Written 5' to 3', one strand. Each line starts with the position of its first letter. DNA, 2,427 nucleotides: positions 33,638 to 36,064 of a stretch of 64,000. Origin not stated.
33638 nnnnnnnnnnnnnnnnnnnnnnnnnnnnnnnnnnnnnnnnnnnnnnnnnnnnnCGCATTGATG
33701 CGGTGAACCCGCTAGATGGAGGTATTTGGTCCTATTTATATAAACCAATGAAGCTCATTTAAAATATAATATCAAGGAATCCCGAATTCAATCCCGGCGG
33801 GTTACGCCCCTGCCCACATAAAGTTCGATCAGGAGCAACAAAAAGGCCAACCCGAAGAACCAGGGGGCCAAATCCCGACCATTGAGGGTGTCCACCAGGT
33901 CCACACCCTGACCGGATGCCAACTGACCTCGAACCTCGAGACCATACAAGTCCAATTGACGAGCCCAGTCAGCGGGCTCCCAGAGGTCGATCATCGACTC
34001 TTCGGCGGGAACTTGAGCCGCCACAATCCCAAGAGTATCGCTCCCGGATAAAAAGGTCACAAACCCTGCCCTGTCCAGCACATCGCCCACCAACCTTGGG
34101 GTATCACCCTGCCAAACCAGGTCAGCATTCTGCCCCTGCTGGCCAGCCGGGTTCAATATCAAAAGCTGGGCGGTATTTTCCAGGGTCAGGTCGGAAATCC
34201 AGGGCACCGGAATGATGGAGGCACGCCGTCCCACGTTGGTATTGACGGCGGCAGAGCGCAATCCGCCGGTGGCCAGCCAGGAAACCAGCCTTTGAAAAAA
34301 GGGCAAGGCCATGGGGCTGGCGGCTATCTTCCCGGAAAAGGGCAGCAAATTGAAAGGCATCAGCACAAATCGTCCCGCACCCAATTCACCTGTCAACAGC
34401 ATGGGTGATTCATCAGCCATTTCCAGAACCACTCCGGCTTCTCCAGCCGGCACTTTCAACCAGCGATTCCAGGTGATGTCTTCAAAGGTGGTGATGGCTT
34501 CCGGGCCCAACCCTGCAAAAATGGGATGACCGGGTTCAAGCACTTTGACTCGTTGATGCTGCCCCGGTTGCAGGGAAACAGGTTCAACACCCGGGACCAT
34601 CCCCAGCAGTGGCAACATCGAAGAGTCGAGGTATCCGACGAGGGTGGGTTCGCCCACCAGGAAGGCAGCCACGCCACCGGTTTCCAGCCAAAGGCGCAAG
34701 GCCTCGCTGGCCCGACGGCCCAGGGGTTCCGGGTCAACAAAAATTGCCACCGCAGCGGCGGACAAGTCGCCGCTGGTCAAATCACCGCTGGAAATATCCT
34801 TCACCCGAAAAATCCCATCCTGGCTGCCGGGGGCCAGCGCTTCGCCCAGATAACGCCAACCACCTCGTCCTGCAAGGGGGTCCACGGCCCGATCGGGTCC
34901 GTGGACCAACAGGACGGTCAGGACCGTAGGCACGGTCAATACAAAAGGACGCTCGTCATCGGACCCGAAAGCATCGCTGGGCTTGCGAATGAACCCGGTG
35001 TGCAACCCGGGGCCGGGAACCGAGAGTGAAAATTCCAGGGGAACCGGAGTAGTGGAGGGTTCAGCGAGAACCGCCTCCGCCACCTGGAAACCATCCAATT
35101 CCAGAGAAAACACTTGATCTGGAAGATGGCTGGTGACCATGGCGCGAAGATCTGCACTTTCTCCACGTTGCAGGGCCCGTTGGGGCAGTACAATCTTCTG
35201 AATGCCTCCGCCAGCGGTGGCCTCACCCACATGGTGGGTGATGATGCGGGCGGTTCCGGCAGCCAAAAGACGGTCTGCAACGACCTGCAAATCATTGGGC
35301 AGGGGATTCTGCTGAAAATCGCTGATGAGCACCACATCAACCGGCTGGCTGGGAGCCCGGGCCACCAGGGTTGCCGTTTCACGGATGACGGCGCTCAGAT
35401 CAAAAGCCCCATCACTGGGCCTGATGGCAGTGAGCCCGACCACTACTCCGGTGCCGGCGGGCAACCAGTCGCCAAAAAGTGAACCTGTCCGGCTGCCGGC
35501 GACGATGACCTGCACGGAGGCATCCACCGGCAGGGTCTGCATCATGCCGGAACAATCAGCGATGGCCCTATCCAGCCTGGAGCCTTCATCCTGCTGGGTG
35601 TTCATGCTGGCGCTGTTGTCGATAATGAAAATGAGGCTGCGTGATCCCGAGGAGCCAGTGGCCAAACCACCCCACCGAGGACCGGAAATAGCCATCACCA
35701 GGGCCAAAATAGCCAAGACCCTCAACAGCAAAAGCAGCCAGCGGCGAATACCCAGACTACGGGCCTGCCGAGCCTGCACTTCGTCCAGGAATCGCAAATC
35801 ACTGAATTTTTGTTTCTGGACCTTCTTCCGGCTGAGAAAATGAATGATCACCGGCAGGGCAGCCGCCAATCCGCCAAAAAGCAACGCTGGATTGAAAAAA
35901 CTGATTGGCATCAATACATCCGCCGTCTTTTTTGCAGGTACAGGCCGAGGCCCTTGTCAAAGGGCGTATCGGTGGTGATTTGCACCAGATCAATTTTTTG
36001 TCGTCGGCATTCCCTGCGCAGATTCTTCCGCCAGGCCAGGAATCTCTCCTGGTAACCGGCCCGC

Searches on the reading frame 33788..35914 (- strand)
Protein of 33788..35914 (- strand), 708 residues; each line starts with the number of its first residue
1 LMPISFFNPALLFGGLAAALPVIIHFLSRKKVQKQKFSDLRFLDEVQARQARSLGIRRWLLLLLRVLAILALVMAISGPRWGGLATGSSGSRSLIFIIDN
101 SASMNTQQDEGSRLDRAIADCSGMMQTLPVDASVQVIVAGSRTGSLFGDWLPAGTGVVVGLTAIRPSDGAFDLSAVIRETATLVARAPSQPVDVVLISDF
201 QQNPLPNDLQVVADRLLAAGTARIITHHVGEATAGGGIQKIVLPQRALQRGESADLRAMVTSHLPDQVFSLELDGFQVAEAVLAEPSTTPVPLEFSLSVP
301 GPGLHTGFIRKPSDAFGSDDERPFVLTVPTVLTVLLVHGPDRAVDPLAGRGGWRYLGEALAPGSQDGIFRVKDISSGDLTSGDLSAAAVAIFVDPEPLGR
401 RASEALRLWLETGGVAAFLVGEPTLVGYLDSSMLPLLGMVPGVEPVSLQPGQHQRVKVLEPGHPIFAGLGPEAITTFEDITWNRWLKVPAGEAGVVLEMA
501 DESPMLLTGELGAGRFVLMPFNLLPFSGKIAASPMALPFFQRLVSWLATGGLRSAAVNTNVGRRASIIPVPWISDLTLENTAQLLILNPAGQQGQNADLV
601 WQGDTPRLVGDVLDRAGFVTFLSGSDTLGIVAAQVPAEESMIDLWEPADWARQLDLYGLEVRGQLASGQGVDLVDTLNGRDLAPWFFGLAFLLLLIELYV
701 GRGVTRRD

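Call 64: search_protein_families(library=pfam, proteins=[window:33788-35914:-], max_evalue=0.00001)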
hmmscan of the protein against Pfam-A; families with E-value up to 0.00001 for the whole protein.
window:33788-35914:- (708 aa): 2 families
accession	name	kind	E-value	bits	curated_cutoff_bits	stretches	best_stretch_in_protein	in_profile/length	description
PF07584.16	BatA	-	3.8e-19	69.3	25.9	1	2-79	1-77/77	Aerotolerance regulator N-terminal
PF13519.12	VWA_2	-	6.4e-08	33.6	27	1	94-201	1-107/107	von Willebrand factor type A domain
